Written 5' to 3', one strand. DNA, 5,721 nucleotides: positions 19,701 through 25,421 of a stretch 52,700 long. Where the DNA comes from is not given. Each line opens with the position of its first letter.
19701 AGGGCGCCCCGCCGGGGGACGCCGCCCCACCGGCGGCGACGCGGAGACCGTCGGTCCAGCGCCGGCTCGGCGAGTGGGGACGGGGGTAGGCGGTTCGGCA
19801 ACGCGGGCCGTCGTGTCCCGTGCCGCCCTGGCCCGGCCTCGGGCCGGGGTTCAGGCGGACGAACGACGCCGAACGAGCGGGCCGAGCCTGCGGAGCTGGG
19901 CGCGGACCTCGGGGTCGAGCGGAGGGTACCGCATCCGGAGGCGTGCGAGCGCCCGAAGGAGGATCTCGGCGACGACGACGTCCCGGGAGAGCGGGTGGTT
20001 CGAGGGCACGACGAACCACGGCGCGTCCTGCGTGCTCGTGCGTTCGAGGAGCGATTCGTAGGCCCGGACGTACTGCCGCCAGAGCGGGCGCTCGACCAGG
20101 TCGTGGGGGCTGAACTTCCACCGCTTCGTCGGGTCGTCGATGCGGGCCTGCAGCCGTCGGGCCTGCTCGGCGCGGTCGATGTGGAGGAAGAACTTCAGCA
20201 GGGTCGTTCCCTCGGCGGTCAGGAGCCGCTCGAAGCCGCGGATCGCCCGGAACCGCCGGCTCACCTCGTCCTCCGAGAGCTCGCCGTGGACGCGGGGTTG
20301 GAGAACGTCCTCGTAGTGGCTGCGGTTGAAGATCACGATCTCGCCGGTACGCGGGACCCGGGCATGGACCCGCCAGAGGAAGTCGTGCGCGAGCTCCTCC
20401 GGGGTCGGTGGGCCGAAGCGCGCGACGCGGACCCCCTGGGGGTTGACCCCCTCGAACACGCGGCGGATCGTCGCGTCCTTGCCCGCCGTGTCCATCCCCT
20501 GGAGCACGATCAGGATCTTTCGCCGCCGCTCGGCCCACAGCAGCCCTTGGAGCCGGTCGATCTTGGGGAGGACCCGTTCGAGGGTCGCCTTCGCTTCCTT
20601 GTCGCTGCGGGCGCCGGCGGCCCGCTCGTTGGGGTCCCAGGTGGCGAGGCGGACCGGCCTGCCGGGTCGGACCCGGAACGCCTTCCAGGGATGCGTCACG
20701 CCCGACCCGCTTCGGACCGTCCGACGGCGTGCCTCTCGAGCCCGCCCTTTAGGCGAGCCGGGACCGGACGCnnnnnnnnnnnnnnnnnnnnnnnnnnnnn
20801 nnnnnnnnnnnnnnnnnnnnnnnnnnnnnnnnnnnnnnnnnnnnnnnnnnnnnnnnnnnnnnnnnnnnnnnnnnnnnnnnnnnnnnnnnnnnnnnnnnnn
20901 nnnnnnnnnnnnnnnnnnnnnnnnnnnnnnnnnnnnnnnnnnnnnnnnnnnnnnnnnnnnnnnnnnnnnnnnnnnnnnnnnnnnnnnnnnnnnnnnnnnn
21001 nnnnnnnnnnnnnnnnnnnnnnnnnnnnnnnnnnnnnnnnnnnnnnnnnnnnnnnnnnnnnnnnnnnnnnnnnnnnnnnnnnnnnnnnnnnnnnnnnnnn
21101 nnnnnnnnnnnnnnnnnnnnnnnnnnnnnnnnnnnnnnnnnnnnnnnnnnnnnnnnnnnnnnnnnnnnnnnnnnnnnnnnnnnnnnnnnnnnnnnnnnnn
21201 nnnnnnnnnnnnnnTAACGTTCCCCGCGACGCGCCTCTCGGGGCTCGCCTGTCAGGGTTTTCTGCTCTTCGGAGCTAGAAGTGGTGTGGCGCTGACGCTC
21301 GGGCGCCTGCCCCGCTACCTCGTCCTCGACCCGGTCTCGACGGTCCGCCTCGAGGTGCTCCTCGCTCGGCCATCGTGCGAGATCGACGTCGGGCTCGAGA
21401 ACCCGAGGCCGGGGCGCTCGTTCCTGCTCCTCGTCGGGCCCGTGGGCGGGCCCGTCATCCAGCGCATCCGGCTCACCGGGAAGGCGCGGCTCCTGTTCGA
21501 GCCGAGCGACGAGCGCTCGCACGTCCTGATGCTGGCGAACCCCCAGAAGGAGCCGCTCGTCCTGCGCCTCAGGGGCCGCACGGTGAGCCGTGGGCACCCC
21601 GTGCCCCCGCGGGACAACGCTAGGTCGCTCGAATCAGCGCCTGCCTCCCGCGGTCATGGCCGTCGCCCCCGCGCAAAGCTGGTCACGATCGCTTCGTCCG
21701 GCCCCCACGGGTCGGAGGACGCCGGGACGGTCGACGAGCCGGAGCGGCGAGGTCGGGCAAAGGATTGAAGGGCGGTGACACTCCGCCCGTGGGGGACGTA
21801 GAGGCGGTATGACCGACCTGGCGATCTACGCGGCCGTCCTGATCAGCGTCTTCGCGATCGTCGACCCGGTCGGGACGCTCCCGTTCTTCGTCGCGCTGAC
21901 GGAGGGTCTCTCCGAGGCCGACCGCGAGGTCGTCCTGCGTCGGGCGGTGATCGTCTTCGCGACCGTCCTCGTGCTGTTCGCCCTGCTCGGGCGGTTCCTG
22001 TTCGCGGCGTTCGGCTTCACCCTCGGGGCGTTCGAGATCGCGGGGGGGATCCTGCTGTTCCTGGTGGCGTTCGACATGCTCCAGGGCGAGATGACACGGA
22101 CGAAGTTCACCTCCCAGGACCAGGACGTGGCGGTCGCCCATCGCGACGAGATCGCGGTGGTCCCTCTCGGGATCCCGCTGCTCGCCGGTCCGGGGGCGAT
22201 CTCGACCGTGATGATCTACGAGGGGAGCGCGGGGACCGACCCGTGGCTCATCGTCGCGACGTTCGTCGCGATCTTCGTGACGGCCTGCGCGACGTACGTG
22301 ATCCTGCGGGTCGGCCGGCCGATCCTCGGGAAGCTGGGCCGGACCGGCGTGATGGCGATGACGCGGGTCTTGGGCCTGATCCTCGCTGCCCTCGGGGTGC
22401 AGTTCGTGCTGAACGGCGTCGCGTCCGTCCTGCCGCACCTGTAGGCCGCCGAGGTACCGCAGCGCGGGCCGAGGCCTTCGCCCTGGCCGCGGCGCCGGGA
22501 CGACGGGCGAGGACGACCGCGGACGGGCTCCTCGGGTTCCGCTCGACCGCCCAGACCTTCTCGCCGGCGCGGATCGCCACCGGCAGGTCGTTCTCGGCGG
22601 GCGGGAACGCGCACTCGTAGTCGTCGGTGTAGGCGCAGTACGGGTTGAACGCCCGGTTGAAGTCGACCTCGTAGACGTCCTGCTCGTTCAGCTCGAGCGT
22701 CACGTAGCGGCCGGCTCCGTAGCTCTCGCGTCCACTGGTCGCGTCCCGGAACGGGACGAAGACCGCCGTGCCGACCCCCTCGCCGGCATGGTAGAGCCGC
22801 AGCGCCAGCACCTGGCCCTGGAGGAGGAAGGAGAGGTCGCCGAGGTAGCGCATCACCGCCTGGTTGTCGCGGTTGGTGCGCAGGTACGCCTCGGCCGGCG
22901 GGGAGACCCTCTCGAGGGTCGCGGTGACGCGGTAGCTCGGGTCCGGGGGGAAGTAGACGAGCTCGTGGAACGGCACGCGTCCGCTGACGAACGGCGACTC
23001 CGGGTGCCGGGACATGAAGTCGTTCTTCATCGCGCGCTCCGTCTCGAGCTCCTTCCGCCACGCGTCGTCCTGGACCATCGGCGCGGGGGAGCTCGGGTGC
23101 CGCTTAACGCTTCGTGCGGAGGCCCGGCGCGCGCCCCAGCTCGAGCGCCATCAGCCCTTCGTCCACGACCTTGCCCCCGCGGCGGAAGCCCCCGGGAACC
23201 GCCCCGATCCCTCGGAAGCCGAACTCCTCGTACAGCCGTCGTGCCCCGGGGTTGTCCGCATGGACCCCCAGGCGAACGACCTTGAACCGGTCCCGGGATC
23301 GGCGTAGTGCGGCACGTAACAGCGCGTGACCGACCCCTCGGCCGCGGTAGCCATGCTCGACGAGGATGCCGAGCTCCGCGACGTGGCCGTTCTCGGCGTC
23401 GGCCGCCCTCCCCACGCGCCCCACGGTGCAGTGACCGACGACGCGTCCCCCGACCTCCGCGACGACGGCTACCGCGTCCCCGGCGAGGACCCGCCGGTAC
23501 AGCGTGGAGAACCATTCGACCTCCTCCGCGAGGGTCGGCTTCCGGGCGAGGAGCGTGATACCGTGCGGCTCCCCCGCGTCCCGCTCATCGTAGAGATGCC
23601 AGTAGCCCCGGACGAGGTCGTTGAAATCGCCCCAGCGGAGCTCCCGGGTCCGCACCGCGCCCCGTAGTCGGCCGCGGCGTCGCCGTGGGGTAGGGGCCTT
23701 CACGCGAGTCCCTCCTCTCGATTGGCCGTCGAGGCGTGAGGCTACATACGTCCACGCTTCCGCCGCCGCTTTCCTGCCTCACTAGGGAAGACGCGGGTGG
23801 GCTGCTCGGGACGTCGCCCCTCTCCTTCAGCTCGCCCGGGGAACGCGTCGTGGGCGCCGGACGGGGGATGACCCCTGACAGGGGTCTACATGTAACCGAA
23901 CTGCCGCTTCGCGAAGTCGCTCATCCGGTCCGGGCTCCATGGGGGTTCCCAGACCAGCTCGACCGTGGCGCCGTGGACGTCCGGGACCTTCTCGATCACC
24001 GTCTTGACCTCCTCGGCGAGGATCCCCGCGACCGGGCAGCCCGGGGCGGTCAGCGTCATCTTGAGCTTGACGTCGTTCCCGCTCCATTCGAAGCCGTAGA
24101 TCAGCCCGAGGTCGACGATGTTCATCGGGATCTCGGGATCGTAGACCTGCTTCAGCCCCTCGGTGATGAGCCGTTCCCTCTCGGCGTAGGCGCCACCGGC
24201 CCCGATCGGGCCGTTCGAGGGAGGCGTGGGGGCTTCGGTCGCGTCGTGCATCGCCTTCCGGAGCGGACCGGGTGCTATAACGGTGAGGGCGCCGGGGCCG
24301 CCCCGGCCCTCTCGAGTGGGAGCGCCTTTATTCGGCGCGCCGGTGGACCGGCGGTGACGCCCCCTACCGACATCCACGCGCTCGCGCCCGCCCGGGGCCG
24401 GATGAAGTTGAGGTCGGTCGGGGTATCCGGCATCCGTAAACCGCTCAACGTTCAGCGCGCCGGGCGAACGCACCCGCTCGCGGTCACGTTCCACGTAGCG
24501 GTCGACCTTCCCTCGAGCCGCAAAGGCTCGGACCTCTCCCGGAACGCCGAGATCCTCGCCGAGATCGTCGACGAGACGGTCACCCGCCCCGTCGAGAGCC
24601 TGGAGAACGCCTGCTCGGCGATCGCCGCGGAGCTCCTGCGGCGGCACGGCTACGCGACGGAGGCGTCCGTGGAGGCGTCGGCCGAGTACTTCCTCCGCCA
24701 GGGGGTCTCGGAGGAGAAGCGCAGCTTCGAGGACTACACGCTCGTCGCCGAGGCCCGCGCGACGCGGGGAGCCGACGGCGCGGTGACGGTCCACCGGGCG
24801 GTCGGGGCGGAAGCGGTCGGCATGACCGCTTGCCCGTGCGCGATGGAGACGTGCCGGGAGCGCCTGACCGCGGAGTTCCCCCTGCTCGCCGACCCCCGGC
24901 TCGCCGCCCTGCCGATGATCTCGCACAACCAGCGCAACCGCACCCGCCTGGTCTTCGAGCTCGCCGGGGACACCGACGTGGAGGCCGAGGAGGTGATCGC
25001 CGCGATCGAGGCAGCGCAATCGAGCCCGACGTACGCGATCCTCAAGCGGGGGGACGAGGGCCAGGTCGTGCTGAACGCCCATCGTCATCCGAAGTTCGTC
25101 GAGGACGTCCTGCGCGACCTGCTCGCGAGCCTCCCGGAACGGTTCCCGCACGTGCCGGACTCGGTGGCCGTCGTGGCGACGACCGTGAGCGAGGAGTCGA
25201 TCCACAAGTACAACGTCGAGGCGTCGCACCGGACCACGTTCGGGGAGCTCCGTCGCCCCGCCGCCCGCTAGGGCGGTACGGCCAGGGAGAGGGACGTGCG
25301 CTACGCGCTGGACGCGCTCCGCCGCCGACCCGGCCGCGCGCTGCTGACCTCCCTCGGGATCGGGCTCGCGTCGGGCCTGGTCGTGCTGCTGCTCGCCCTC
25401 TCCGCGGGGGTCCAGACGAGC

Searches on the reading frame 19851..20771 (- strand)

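Call 77: search_protein_families(library=pfam, proteins=[window:19851-20771:-], max_evalue=0.00001)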
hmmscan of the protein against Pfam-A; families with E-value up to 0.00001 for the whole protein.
window:19851-20771:- (306 aa): 1 family
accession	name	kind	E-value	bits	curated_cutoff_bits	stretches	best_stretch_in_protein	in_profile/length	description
PF03976.20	PPK2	-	3.8e-68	229.9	22.3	1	57-276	4-222/229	Polyphosphate kinase 2 (PPK2)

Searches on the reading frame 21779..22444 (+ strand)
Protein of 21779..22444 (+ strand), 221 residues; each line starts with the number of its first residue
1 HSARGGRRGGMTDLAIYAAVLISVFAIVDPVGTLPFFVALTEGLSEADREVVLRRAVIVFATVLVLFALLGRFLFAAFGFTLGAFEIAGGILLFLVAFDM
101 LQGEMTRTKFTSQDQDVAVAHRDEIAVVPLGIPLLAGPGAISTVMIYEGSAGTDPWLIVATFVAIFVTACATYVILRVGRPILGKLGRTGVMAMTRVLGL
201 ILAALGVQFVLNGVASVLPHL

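Call 77: search_protein_families(library=pfam, proteins=[window:21779-22444:+], max_evalue=0.00001)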
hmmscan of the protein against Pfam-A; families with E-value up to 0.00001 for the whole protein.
window:21779-22444:+ (221 aa): 1 family
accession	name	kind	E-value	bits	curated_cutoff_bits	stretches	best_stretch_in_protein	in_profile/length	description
PF01914.23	MarC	-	6.2e-54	183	23.9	1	16-217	3-202/203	MarC family integral membrane protein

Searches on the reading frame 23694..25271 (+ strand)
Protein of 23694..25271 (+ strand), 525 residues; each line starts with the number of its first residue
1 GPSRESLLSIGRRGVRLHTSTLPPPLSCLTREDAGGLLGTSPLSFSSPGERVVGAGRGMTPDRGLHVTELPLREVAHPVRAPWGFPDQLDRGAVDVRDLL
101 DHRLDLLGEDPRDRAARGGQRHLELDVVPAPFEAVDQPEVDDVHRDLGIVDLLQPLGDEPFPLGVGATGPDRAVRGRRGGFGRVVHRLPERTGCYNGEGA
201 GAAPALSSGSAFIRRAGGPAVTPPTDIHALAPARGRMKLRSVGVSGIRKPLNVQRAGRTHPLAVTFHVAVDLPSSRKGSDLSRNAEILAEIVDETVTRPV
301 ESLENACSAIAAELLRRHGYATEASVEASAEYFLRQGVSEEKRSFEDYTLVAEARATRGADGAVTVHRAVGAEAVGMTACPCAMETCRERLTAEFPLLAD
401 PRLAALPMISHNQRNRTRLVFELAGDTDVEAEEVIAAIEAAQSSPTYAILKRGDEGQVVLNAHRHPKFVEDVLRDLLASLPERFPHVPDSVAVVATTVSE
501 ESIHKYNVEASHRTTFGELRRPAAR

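Call 77: search_protein_families(library=pfam, proteins=[window:23694-25271:+], max_evalue=0.00001)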
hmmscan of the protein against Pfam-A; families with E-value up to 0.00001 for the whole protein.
window:23694-25271:+ (525 aa): 1 family
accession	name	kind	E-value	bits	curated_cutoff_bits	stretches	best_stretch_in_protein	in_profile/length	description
PF02649.19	GCHY-1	-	7.6e-60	203.1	25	1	226-509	3-259/260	Type I GTP cyclohydrolase folE2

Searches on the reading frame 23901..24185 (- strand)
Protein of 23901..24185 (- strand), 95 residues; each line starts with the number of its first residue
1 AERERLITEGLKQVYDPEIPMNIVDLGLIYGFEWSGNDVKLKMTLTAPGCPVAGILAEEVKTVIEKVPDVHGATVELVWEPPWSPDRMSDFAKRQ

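Call 77: search_protein_families(library=pfam, proteins=[window:23901-24185:-], max_evalue=0.00001)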
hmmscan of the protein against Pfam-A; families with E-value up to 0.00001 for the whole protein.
window:23901-24185:- (95 aa): 1 family
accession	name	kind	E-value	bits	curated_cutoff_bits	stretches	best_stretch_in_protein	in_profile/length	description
PF01883.24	FeS_assembly_P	-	1.8e-17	63.8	23.5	1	7-75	4-71/73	Iron-sulfur cluster assembly protein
